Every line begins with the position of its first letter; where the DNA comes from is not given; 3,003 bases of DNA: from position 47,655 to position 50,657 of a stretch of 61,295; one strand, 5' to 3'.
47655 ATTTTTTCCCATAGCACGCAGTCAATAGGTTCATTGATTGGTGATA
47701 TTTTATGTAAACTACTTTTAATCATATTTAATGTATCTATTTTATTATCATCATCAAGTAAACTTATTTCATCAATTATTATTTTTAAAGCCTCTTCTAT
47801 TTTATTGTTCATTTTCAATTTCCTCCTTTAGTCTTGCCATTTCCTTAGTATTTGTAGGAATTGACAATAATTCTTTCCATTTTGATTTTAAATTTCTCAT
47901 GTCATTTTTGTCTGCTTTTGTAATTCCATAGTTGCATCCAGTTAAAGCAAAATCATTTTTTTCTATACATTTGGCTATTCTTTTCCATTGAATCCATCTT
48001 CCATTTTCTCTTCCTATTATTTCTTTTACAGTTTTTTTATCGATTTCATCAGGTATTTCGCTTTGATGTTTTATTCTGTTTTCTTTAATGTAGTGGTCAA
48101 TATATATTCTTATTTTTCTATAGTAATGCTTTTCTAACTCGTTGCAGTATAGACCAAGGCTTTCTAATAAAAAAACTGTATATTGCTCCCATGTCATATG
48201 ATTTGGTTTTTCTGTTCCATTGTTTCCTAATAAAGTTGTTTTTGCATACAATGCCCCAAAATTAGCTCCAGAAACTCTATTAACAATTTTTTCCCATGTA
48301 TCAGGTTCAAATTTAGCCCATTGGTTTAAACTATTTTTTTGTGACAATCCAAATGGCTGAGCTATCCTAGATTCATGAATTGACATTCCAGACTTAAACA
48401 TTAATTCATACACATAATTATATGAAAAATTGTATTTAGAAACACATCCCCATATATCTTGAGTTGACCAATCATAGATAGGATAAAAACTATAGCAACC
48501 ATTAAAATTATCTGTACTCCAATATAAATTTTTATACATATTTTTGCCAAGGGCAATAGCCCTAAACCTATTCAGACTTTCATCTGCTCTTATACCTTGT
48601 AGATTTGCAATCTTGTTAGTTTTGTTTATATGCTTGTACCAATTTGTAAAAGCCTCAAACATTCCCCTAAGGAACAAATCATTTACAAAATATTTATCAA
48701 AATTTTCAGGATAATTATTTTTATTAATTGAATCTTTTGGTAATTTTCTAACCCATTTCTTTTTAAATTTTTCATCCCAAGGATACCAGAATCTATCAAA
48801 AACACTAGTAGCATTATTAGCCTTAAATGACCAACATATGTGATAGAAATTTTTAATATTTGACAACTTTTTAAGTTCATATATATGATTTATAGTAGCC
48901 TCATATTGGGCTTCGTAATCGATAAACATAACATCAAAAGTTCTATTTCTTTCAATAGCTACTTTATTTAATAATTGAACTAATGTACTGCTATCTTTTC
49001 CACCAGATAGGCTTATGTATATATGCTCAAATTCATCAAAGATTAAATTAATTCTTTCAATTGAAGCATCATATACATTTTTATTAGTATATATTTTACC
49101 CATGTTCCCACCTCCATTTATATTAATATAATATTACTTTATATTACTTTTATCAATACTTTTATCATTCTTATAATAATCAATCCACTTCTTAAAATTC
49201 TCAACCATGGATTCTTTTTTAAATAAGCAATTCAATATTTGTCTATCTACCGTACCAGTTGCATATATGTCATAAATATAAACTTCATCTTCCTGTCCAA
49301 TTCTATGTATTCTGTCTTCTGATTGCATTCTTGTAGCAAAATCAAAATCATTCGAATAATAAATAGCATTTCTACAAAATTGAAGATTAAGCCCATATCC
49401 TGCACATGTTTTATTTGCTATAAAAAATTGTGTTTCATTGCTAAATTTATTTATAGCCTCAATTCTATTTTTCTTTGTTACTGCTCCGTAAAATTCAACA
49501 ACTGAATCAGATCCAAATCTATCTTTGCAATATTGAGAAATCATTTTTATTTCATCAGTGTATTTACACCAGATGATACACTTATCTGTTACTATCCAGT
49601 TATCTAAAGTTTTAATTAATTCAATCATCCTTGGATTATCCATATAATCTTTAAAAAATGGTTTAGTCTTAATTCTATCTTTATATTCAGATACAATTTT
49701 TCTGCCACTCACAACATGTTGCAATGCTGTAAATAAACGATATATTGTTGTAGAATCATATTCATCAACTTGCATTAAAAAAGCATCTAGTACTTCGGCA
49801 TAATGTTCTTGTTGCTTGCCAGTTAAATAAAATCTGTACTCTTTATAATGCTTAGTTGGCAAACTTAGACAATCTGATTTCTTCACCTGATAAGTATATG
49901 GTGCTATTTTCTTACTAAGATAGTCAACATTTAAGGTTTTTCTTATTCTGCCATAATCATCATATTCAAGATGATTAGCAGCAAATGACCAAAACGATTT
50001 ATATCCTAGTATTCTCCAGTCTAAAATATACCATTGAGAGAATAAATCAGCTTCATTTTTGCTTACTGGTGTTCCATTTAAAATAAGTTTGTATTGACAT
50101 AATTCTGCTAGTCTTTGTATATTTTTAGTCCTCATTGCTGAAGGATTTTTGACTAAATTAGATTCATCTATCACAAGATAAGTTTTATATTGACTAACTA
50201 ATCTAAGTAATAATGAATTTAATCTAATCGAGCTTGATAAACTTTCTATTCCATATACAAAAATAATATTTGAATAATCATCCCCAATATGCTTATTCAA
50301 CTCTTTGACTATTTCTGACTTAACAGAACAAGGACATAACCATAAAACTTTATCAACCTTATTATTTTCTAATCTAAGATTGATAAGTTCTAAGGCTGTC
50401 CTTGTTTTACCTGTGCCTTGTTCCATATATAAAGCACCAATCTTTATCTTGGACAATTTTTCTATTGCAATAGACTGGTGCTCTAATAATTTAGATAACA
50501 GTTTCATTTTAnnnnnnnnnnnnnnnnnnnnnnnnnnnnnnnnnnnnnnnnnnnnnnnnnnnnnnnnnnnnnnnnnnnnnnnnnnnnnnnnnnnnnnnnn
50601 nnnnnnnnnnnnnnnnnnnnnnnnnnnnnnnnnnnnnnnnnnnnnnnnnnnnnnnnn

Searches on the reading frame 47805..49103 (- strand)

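Call 53: search_protein_families(library=pfam, proteins=[window:47805-49103:-], max_evalue=0.001)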
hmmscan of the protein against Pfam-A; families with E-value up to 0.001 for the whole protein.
window:47805-49103:- (433 aa): 3 families
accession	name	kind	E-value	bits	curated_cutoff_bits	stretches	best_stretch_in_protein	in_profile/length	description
PF11922.13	DUF3440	-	7.4e-26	91.5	25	1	239-339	1-98/182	Domain of unknown function (DUF3440)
PF01507.26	PAPS_reduct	-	1.3e-13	51.8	22.5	1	28-238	2-166/175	Phosphoadenosine phosphosulfate reductase domain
PF01171.26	ATP_bind_3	-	3.8e-05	23.9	27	1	28-84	2-60/182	PP-loop family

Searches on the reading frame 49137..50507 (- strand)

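Call 53: search_protein_families(library=pfam, proteins=[window:49137-50507:-], max_evalue=0.001)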
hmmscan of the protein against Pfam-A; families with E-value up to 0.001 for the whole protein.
window:49137-50507:- (457 aa): 4 families
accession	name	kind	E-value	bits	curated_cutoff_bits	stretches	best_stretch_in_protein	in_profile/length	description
PF00271.37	Helicase_C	-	7.8e-13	49.1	23.5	1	306-404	14-110/110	Helicase conserved C-terminal domain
PF00176.29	SNF2-rel_dom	-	1e-11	44.9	24.9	1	108-249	126-263/290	SNF2-related domain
PF04851.21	ResIII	-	1.8e-07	31.6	22.5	1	6-59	3-61/164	Type III restriction enzyme, res subunit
PF13401.12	AAA_22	-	6.8e-06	26.9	27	1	23-147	7-124/130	AAA domain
